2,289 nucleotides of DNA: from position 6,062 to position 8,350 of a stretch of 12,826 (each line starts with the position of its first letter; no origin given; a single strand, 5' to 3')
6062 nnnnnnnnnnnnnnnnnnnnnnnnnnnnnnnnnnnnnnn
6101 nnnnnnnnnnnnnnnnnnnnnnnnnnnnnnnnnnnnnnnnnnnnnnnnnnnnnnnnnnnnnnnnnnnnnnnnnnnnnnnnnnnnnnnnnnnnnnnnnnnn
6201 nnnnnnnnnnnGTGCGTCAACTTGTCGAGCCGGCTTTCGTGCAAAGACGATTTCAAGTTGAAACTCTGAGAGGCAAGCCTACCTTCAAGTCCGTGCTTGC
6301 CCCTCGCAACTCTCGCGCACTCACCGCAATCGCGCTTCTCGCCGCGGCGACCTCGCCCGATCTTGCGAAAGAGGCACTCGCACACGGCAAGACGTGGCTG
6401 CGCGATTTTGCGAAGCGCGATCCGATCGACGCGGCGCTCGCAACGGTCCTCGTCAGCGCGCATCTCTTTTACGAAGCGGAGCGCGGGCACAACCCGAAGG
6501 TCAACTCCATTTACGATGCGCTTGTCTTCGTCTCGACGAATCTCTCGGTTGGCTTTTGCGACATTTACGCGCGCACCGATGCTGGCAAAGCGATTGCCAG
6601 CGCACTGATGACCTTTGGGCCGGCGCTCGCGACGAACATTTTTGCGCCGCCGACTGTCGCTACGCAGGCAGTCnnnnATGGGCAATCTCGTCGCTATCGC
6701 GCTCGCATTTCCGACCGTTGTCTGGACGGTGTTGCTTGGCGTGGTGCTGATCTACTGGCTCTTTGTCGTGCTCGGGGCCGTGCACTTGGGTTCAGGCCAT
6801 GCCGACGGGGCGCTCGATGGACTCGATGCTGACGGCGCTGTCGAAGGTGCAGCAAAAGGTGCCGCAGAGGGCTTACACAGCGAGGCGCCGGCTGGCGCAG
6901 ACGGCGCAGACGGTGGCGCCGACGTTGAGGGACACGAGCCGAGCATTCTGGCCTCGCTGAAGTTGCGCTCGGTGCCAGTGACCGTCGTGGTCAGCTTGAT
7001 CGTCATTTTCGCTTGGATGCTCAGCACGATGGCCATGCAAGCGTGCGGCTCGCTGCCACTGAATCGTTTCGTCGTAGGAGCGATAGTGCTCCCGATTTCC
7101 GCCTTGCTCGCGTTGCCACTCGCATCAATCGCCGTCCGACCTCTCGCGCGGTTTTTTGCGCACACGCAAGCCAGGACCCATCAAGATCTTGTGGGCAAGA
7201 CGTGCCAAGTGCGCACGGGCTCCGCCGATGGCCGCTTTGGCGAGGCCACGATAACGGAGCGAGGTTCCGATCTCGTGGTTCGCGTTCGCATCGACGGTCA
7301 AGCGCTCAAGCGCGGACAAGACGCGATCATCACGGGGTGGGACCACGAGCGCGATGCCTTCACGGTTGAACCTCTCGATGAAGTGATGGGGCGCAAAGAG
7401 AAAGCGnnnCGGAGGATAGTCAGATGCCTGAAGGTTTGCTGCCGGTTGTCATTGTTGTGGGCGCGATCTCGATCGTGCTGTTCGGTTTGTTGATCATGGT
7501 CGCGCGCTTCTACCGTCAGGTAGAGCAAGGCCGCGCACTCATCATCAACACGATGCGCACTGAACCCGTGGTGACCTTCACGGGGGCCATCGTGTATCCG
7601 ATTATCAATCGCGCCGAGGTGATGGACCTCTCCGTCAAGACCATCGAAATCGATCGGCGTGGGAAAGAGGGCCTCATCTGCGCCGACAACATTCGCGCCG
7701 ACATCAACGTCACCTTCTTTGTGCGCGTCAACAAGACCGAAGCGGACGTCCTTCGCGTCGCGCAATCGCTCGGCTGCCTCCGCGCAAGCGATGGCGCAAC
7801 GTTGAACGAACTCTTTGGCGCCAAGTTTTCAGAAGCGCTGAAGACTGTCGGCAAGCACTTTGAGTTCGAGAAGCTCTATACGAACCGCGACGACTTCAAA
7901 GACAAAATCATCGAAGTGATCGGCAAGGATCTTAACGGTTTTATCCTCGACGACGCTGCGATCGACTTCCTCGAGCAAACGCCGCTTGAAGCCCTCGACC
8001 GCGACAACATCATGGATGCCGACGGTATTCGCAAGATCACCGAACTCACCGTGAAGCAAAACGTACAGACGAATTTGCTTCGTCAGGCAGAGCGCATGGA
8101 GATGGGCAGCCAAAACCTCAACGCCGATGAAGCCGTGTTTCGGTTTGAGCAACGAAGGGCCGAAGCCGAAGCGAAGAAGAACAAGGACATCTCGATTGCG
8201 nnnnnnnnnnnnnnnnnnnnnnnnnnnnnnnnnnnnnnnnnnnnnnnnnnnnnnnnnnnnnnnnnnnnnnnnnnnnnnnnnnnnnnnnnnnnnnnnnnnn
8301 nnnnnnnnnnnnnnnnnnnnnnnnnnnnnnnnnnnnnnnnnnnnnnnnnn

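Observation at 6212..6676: KcsA-like pore protein with a GFCD filter immediately upstream of NfeD-flotillin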

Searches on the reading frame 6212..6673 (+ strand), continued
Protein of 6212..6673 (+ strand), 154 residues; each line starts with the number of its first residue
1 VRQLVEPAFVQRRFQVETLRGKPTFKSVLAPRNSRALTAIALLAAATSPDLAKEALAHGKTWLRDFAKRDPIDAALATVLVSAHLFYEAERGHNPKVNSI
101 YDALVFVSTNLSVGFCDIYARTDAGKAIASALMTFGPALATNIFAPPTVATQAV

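Call 77: find_encoding_contigs(protein=P0131, flank=5000, max_places=1)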
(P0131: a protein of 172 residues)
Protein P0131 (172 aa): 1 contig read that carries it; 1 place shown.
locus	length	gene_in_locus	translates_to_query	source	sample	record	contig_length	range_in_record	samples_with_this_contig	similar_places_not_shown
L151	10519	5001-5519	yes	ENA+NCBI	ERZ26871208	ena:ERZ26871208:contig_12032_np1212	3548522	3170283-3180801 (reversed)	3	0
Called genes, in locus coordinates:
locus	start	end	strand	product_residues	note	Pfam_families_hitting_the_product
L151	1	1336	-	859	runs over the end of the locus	PF09992:NAGPA (faint)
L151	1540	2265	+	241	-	PF00005:ABC_tran, PF13304:AAA_21 (faint)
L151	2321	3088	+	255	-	PF21001:YqiJ_N (weak)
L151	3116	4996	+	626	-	PF01145:Band_7, PF15975:Flot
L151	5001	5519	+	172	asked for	PF07885:Ion_trans_2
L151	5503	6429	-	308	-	PF07949:YbbR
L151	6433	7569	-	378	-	PF19293:CdaA_N (weak), PF02457:DAC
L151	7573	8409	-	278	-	PF00809:Pterin_bind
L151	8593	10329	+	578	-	PF02771:Acyl-CoA_dh_N, PF02770:Acyl-CoA_dh_M, PF00441:Acyl-CoA_dh_1, PF08028:Acyl-CoA_dh_2, PF21343:ACAD9-ACADV_C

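Call 78: find_encoding_contigs(protein=P0127, flank=5000, max_places=1)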
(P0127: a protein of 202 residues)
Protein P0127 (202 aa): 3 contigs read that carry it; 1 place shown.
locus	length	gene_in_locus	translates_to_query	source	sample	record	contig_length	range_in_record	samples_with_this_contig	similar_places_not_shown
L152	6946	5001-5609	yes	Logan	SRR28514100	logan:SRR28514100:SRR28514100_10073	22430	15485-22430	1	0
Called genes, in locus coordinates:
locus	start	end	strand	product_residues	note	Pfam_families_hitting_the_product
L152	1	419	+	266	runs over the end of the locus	-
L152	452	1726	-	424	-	-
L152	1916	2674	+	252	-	-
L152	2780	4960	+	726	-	PF01145:Band_7, PF15975:Flot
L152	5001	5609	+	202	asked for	PF07885:Ion_trans_2 (weak)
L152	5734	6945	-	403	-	?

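Call 79: find_encoding_contigs(protein=P0162, flank=5000, max_places=1)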
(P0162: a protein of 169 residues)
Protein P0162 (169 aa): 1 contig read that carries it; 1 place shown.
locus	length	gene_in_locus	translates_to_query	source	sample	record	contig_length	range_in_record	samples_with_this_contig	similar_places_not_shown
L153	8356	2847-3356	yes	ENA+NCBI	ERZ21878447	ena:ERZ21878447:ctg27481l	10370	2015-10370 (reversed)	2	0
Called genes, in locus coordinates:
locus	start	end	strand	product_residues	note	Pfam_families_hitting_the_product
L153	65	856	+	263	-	-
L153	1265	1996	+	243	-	-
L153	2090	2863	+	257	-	-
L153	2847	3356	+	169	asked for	PF07885:Ion_trans_2 (weak)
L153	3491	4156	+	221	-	-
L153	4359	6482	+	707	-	-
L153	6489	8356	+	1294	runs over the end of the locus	?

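Call 80: find_encoding_contigs(protein=P0219, flank=5000, max_places=1)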
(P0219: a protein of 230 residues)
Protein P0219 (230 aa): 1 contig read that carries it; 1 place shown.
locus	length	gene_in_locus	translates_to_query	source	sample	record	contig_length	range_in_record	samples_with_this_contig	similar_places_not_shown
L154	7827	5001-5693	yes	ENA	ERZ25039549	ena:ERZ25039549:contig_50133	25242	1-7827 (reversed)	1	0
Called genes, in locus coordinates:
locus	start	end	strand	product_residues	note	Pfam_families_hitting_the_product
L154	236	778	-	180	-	-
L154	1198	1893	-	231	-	-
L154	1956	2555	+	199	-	PF00384:Molybdopterin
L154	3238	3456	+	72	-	-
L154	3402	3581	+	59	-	-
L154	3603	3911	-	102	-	-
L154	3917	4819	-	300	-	-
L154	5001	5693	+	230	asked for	-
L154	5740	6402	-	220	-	PF09335:VTT_dom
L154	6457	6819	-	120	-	PF28438:RelA_RIS, PF13291:ACT_4, PF01842:ACT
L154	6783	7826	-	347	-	?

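Call 81: find_encoding_contigs(protein=P0392, flank=5000, max_places=1)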
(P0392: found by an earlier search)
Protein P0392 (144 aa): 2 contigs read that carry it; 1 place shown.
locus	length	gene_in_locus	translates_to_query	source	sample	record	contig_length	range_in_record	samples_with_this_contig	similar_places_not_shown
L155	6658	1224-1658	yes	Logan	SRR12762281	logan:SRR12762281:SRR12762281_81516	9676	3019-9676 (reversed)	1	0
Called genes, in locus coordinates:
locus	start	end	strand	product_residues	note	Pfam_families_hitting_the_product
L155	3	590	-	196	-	?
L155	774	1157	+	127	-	PF04993:TfoX_N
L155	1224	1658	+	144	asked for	PF07885:Ion_trans_2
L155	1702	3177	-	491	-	PF01551:Peptidase_M23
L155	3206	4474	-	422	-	PF04542:Sigma70_r2 (weak), PF07638:Sigma70_ECF (faint), PF08281:Sigma70_r4_2, PF20239:DUF6596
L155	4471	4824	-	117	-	PF03795:YCII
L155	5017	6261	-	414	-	-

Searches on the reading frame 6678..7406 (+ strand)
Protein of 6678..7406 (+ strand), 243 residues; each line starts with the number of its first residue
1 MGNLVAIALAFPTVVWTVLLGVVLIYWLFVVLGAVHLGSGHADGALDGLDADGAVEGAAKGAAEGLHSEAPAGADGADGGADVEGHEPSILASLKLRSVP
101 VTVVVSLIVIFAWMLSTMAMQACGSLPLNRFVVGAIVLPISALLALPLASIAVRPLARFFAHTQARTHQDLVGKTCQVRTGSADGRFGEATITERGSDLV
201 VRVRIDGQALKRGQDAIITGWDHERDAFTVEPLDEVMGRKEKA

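Call 3: search_protein_families(library=pfam, proteins=[window:6678-7406:+], max_evalue=1)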
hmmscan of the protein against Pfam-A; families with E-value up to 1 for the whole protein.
window:6678-7406:+ (243 aa): 0 families

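Call 4: search_protein_families(library=ncbifam, proteins=[window:6678-7406:+], max_evalue=1)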
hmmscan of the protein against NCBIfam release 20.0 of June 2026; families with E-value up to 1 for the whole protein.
window:6678-7406:+ (243 aa): 0 families

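Call 12: search_solved_structures(query=window:6678-7406:+, max_evalue=1)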
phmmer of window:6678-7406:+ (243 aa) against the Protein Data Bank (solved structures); distinct sequences matched with E-value up to 1: 0.

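Call 18: search_protein_families(library=padloc, proteins=[window:6678-7406:+], max_evalue=0.1)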
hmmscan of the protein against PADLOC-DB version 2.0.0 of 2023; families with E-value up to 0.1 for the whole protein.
window:6678-7406:+ (243 aa): 0 families

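Call 35: find_homologous_proteins(query=window:6678-7406:+, max_evalue=0.001)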
Query window:6678-7406:+ (243 aa): 320 proteins with E <= 0.001 among 8000 candidates; the best 120 are listed.
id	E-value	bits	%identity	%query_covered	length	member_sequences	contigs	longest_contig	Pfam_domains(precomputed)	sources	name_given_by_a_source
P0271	1.1e-151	521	100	100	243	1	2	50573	-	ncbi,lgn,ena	-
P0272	4.4e-99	349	67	99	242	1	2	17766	-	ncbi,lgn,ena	-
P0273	7.2e-64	234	50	98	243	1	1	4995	-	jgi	jgi:hypothetical protein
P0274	3.4e-62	228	49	98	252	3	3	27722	-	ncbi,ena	-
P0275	1.3e-61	226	47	100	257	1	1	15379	-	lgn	-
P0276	1.6e-61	226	48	98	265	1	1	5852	-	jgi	-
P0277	1.9e-61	226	49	97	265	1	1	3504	-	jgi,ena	-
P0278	2.8e-61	225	47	97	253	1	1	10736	-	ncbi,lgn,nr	ncbi:MAG TPA: glycine zipper family protein [Polyangiaceae bacterium]|nr:glycine zipper family prote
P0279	3.3e-61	225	46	99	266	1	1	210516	-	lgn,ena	-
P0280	5.2e-61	224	46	99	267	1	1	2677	-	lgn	-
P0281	5.4e-61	224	48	97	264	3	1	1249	-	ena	-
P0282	8.5e-61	224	46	99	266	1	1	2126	-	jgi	jgi:hypothetical protein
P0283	2.3e-60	222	49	97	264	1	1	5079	-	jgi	jgi:hypothetical protein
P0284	3.8e-60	222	48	98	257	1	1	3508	-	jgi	jgi:hypothetical protein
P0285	1.4e-59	220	48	100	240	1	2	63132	-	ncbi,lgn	ncbi:MAG: glycine zipper family protein [Pseudomonadota bacterium]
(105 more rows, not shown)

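Call 41: search_protein_families(library=pfam, alignment_id=A2, max_evalue=1)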
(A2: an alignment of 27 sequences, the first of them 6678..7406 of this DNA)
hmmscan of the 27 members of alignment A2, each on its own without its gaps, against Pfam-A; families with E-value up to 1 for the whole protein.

A. member 1, window:6678-7406:+ (243 aa): 0 families

B. families by the number of members that match (of 27 scanned): 12 families
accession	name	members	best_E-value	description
PF22807.2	TrAA12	14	8.2e-06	TrAA12-like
PF21001.2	YqiJ_N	11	0.00041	Inner membrane protein YqiJ, N-terminal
PF02831.20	gpW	1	0.022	gpW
PF03144.31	GTP_EFTU_D2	1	0.026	Elongation factor Tu domain 2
PF11162.13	DUF2946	1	0.028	Protein of unknown function (DUF2946)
PF06127.16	Mpo1-like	1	0.36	2-hydroxy-palmitic acid dioxygenase Mpo1-like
PF14999.11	Shadoo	1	0.38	Shadow of prion protein, neuroprotective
PF13533.13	Biotin_lipoyl_2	1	0.38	Biotin-lipoyl like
PF20990.2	DUF2207_C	1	0.42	Predicted membrane protein (DUF2207) C-terminal domain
PF20749.2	DUF6833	1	0.46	Domain of unknown function (DUF6833)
PF14110.11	DUF4282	1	0.53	Domain of unknown function (DUF4282)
PF07290.17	YqiJ_OB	1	0.93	Inner membrane protein YqiJ, OB-fold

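Call 51: find_encoding_contigs(protein=P0271, flank=10000, max_places=2)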
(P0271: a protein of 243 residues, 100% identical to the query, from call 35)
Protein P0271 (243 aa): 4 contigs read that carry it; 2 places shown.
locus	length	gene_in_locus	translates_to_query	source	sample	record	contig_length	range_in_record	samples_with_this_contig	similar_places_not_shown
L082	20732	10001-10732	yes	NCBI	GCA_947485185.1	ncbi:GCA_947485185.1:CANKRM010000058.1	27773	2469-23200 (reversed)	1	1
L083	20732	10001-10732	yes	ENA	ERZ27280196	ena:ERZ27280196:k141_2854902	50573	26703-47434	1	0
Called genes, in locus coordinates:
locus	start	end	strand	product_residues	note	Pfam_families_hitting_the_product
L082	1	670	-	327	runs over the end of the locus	-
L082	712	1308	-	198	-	-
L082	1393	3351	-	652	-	PF00069:Pkinase, PF07714:PK_Tyr_Ser-Thr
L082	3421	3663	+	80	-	PF13275:S4_2, PF01479:S4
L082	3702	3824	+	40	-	-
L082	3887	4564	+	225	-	-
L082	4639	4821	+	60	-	-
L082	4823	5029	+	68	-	-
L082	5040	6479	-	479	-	-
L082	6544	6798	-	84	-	-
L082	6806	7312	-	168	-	PF09351:DUF1993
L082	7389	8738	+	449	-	PF04185:Phosphoesterase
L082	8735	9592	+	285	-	-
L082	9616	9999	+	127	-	PF07885:Ion_trans_2 (weak)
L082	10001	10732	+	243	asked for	-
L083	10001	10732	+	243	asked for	-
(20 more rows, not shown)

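Call 61: predict_structure(alignment_id=A2)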
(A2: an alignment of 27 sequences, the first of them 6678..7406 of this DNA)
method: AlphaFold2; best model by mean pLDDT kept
length: 243 residues; sequences in the alignment: 27
mean_pLDDT: 71.1   pTM: 0.47
mean pLDDT of the five models: 71.1, 71.0, 69.7, 69.3, 66.0
residues with pLDDT >= 90: 37; 70-90: 113; 50-70: 38; < 50: 55
segments of 3 or more residues with pLDDT < 50: 40-55, 59-94
pLDDT, mean of each block of 10 residues (from residue 1): 64 69 76 59 45 48 42 37 42 55 79 82 84 85 83 78 74 91 76 85 88 93 92 84 64
secondary structure, 60 per line:
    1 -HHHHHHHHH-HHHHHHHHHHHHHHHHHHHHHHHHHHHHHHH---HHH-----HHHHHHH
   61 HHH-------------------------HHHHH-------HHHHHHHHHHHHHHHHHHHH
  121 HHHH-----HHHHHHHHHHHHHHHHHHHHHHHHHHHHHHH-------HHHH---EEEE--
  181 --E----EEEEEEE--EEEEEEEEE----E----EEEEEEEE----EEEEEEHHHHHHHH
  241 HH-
elements in order: H2-10 H12-42 H54-63 H89-93 H101-124 H130-160 H168-171 E175-178 E188-194 E197-205 E215-222 E227-232 H233-242

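Call 63: fold_search(model_id=the predicted structure, library=pdb)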
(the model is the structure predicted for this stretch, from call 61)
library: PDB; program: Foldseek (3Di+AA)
matches with E <= 10: 547; with E <= 0.001: 1
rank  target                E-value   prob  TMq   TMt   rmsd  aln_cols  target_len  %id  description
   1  8z5g_AA               2.5e-05  1.00  0.25  0.36  10.1       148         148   14  Cryo-EM structure of E.coli SPFH-NfeD family protein complex QmcA-YbbJ (released 2024-08-21)
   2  2k14_MODEL_1_A        2.2e-03  1.00  0.24  0.64   8.1        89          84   25  Solution structure of the soluble domain of the NfeD protein YuaF from Bacillus subtilis (released 2008-08-26)
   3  3wwv                  4.1e-03  1.00  0.22  0.78   2.2        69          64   16  C-terminal domain of stomatin operon partner protein 1510-C from Pyrococcus horikoshii (released 2014-10-01)
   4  2k5h_MODEL_1_A        4.4e-03  1.00  0.22  0.50   3.5        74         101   19  Solution NMR structure of protein encoded by MTH693 from Methanobacterium thermoautotrophicum: Northeast Struc (released 2008-08-19)
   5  3cp0                  6.4e-03  1.00  0.23  0.83   1.9        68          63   15  Crystal structure of the soluble domain of membrane protein implicated in regulation of membrane protease activity from  (released 2008-04-15)
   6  7syr_j                1.1e-02  0.94  0.19  0.24   7.4       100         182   11  Structure of the wt IRES eIF2-containing 48S initiation complex, closed conformation. Structure 12(wt). (released 2022-07-27)
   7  8s8e_i                1.5e-02  0.99  0.21  0.45  15.1        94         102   16  Structure of a yeast 48S-AUC preinitiation complex in closed conformation (model py48S-AUC-3.1) (released 2024-09-11)
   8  5xgu_A                2.6e-02  0.60  0.17  0.08  13.6       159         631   12  Escherichia coli. RNase R (released 2017-10-18)
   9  7dcy                  3.8e-02  0.80  0.20  0.08  11.7       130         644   12  Apo form of Mycoplasma genitalium RNase R (released 2021-03-17)
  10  8oz0_D                4.3e-02  0.90  0.18  0.16   6.3        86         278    9  Structure of a human 48S translation initiation complex with eIF4F and eIF4A (released 2024-02-07)
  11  2a19_A                4.6e-02  0.87  0.18  0.24   6.8        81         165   15  PKR kinase domain- eIF2alpha- AMP-PNP complex. (released 2005-09-27)
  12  9hvd_K                4.6e-02  0.75  0.18  0.22   8.1       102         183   12  Native human P-eIF2-eIF2B complex (released 2025-11-19)
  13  2id0_A                5.1e-02  0.47  0.17  0.08  15.6       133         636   12  Escherichia coli RNase II (released 2006-10-03)
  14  1kl9                  6.2e-02  0.80  0.20  0.26   7.1        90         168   13  Crystal structure of the N-terminal segment of Human eukaryotic initiation factor 2alpha (released 2002-03-11)
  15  1k0r_A                7.0e-02  0.63  0.19  0.15   7.1       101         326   15  Crystal Structure of Mycobacterium tuberculosis NusA (released 2001-12-21)
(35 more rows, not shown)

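Call 71: find_related_loci(query=A2, collection=metagenome_contigs, flank=4000)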
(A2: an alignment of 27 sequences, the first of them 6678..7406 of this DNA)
Query A2 (243 aa) in metagenome_contigs; peptide patterns used: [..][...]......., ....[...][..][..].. (x = any residue, [..] = any of these).
600 stretches matched a pattern (row limit reached: there are more); 66 encode a relative of the query (tblastn E <= 1e-3); 66 distinct loci.
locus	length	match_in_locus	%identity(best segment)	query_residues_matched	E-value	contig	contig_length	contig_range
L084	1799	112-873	49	1-236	8e-68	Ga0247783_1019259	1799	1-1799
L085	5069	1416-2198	47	1-241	3e-62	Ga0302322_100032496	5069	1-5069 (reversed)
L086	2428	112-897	47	1-240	1e-62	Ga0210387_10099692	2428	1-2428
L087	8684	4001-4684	49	1-236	8e-61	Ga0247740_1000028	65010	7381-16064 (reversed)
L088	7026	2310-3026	48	1-243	6e-60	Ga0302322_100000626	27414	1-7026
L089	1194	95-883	45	1-239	7e-62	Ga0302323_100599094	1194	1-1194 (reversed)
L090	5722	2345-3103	46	1-234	6e-58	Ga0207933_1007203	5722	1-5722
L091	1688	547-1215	48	1-234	7e-60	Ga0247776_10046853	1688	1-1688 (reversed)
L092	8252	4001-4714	47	1-234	5e-58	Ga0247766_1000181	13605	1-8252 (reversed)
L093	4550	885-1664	44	1-241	1e-57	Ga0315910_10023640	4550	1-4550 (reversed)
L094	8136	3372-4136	47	1-234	2e-57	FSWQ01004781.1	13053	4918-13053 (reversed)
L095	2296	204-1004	44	1-241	4e-57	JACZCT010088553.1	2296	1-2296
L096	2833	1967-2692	44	1-243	2e-56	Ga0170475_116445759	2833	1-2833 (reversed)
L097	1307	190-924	46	1-237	5e-59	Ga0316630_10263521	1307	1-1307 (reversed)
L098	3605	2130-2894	46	1-234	9e-56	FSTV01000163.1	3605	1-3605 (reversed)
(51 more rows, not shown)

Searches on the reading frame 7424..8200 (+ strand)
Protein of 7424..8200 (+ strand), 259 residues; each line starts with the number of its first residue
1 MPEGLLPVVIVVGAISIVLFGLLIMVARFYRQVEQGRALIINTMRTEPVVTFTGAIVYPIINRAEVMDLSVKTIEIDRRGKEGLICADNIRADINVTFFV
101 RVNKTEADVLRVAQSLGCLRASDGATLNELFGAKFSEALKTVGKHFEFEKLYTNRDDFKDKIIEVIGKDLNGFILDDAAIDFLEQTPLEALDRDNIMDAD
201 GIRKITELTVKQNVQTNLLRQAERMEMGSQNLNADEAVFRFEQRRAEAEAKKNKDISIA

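Call 10: search_protein_families(library=pfam, proteins=[window:7424-8200:+], max_evalue=10)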
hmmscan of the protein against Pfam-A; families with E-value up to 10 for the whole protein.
window:7424-8200:+ (259 aa): 2 families
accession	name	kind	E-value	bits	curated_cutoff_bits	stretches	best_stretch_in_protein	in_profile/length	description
PF01145.31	Band_7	-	7.2e-10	39.6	23.6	1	32-173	2-133/176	SPFH domain / Band 7 family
PF12213.14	Dpoe2NT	-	0.036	14.9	24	1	170-220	15-62/73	DNA polymerases epsilon N terminal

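Call 18: search_protein_families(library=padloc, proteins=[window:7424-8200:+], max_evalue=0.1)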
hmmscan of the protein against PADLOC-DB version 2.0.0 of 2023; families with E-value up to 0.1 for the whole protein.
window:7424-8200:+ (259 aa): 1 family
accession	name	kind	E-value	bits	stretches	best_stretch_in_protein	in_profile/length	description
PDLC02049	Cas7fv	-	0.0074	13.7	1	169-239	241-311/315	-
